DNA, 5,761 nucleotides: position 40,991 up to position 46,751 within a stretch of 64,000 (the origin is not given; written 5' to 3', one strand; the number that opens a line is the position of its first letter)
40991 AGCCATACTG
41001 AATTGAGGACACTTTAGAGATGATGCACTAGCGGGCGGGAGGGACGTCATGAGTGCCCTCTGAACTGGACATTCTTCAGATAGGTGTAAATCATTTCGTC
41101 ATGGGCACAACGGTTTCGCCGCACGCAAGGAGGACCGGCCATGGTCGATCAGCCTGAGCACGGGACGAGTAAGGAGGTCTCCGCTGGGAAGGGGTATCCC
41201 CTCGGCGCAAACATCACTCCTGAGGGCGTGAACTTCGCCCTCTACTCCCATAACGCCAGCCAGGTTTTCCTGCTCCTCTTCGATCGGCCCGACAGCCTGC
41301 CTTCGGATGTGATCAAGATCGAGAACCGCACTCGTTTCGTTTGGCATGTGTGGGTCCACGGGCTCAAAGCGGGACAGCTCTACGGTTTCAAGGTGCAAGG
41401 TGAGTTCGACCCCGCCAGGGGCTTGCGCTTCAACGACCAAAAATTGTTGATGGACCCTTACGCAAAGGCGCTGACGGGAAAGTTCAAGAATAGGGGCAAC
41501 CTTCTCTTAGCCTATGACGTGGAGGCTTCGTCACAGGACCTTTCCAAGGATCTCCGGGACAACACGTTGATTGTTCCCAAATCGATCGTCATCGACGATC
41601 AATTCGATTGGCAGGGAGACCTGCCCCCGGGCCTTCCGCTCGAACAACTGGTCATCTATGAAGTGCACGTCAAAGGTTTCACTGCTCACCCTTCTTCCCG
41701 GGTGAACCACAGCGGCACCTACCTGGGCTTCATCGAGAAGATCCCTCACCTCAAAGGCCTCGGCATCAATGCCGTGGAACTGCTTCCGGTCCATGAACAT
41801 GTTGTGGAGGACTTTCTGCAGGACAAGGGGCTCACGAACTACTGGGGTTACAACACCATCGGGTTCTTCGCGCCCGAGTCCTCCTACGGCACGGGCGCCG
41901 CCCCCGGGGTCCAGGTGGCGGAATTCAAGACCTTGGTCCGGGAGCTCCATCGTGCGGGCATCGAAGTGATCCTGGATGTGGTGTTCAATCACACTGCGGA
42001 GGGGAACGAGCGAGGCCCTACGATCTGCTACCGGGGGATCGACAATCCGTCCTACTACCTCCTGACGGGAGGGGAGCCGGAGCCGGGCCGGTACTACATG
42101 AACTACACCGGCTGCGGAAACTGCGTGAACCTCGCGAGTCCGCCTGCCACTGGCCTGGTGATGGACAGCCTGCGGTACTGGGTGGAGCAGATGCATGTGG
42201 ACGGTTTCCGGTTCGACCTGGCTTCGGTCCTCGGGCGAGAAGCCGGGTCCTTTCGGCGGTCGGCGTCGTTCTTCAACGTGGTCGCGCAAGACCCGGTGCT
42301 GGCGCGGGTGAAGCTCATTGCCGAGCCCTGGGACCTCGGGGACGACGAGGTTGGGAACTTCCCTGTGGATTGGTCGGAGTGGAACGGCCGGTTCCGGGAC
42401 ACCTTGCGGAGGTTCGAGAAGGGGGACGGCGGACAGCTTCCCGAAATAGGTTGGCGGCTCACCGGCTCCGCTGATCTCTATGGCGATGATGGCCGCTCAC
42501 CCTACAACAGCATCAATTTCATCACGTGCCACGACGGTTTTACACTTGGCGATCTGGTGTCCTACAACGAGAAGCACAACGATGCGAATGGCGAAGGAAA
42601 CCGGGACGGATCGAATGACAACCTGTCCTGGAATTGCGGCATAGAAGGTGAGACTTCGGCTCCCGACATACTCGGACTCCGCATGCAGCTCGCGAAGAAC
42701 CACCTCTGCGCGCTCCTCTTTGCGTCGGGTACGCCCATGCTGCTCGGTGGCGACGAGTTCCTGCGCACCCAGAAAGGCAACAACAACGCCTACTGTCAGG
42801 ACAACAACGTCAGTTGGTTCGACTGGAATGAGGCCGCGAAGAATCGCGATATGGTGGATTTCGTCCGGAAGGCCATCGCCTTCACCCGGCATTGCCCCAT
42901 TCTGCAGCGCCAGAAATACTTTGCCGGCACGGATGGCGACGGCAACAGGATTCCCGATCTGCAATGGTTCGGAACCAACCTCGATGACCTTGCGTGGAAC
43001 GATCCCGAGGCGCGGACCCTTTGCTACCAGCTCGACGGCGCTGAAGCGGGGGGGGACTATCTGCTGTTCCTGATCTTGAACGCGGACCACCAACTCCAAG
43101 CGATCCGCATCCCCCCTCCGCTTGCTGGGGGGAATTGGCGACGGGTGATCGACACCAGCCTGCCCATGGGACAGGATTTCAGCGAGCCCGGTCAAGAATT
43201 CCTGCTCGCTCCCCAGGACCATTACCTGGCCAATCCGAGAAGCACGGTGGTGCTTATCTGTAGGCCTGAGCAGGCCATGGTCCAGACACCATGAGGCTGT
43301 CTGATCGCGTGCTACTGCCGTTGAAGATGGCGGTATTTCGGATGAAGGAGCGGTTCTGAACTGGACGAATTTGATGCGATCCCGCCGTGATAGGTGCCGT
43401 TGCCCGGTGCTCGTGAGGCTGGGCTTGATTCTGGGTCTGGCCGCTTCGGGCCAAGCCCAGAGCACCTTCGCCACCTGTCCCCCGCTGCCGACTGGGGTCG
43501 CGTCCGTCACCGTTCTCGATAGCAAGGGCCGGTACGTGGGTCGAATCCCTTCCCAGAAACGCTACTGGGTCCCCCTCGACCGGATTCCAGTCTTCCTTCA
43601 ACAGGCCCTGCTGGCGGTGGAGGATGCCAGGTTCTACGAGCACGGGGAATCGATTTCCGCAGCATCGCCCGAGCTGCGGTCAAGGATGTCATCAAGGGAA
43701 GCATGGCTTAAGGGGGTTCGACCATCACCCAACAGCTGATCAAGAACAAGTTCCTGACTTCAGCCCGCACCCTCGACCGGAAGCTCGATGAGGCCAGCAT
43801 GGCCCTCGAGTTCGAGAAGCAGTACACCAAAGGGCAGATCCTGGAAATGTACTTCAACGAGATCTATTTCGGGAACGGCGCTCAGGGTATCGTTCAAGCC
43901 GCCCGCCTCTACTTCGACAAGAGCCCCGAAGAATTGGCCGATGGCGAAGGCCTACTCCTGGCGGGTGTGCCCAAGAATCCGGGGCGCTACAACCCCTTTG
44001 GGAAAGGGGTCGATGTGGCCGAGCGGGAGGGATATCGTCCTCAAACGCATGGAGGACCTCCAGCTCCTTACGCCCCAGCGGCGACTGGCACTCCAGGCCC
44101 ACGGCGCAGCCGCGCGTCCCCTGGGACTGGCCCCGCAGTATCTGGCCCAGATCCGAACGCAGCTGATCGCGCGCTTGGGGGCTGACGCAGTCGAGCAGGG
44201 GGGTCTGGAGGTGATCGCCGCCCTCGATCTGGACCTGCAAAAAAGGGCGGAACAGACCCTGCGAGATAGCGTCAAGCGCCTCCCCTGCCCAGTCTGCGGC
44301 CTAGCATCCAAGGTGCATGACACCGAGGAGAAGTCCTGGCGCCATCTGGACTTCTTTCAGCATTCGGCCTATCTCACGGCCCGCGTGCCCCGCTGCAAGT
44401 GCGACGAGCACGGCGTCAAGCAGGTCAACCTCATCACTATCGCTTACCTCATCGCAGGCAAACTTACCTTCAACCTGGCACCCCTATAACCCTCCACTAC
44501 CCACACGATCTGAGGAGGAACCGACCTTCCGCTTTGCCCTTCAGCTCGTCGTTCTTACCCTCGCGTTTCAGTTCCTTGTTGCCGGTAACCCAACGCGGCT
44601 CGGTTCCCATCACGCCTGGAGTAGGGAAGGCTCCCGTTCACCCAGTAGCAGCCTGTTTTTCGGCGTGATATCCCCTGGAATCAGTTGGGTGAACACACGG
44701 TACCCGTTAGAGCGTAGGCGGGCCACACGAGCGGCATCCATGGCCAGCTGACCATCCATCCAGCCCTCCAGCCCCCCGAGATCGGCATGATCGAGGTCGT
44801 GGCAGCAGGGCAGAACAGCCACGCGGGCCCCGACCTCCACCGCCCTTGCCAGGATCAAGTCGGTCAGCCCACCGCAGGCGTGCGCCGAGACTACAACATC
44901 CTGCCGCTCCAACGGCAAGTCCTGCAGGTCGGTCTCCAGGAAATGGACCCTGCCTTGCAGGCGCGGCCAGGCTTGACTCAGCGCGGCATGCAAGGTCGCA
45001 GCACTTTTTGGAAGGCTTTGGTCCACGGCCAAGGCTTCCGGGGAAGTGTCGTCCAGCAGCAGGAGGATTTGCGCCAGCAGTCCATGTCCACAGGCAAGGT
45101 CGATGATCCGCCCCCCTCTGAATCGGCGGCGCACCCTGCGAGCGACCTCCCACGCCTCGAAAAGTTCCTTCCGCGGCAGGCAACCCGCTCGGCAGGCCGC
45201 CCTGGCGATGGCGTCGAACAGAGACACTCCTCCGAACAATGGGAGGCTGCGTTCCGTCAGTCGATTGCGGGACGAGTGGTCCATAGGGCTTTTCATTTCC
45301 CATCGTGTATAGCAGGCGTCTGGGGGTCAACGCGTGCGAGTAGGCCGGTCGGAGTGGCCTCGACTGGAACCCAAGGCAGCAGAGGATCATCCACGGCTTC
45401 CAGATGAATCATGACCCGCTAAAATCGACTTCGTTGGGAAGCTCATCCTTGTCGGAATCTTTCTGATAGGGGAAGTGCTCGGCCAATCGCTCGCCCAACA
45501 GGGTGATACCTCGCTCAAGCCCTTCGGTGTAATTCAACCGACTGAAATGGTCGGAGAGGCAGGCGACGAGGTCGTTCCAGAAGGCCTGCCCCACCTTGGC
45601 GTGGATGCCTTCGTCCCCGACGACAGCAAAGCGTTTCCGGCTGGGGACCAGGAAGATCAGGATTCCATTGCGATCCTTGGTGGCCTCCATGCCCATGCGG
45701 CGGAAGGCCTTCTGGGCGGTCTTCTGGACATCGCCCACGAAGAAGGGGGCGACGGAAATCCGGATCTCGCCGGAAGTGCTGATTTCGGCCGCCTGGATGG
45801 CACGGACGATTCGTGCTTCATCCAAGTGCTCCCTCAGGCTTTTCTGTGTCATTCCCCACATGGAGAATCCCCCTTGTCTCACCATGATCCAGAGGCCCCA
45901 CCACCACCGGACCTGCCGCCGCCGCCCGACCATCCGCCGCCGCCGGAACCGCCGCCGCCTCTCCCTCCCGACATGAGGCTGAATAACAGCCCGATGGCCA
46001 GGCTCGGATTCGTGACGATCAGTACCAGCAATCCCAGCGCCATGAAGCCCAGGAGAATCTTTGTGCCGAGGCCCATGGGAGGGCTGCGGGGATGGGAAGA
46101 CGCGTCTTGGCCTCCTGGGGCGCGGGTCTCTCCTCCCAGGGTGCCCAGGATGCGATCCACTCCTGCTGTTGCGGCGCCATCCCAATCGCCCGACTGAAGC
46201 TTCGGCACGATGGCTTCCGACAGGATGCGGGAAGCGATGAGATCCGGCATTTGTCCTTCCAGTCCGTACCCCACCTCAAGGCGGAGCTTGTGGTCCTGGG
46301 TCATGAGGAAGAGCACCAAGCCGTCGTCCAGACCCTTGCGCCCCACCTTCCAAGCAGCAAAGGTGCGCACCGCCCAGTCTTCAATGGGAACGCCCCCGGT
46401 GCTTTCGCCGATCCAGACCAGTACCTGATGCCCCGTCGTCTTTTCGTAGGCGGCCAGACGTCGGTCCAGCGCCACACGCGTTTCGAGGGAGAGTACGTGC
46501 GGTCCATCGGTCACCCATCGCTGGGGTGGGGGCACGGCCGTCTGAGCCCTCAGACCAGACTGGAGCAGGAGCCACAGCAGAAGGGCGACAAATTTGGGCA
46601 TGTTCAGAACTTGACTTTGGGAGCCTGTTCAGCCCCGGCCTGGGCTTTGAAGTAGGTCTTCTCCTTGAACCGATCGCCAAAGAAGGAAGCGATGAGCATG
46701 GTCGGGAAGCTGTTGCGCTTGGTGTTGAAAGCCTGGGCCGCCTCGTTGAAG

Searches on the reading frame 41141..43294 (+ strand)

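Call 28: search_protein_families(library=pfam, proteins=[window:41141-43294:+], max_evalue=0.01)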
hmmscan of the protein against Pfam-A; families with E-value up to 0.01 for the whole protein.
window:41141-43294:+ (717 aa): 4 families
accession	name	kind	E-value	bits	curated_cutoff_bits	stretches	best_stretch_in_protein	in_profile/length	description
PF00128.31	Alpha-amylase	-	6.5e-17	62.3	22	1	187-288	11-95/446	Alpha amylase, catalytic domain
PF02922.24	CBM_48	-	1.1e-14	54.9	22.4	1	20-108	1-83/83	Carbohydrate-binding module 48 (Isoamylase N-terminal domain)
PF21331.3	Isoamylase_C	-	3.1e-06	28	27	1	607-706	2-107/107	Isoamylase, C-terminal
PF21156.3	ISOA1-3_C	-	4.2e-05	24.2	27.3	1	608-682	1-70/106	Isoamylase 1-3, C-terminal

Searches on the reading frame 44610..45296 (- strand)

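Call 28: search_protein_families(library=pfam, proteins=[window:44610-45296:-], max_evalue=0.01)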
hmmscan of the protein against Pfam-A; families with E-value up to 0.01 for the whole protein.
window:44610-45296:- (228 aa): 3 families
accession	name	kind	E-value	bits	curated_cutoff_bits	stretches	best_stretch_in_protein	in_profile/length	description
PF13679.12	Methyltransf_32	-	5.7e-11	43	27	1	58-167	23-138/143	Methyltransferase domain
PF13649.12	Methyltransf_25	-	0.00052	21.1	27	1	64-145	1-78/97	Methyltransferase domain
PF08241.18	Methyltransf_11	-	0.0075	17.3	21.2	0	66-142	2-71/95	Methyltransferase domain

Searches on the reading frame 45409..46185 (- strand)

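Call 3: search_protein_families(library=pfam, proteins=[window:45409-46185:-], max_evalue=0.001)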
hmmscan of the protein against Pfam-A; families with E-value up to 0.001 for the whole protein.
window:45409-46185:- (258 aa): 1 family
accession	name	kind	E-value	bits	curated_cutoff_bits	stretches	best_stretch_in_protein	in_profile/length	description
PF04536.20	TPM_phosphatase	-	4.6e-12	46.5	22.1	1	122-231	12-123/125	TPM domain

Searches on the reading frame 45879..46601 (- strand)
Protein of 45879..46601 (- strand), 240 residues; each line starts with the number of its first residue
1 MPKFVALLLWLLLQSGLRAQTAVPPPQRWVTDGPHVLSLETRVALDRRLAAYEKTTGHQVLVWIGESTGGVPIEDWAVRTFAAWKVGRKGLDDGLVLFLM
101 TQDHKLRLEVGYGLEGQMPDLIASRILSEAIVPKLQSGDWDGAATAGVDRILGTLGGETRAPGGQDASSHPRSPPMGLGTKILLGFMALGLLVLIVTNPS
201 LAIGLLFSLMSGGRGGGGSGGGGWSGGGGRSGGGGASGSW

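Call 3: search_protein_families(library=pfam, proteins=[window:45879-46601:-], max_evalue=0.001)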
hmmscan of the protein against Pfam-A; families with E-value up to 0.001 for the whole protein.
window:45879-46601:- (240 aa): 1 family
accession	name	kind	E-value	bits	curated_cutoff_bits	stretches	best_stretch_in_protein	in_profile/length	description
PF04536.20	TPM_phosphatase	-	3.3e-33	114.8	22.1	1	30-151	1-122/125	TPM domain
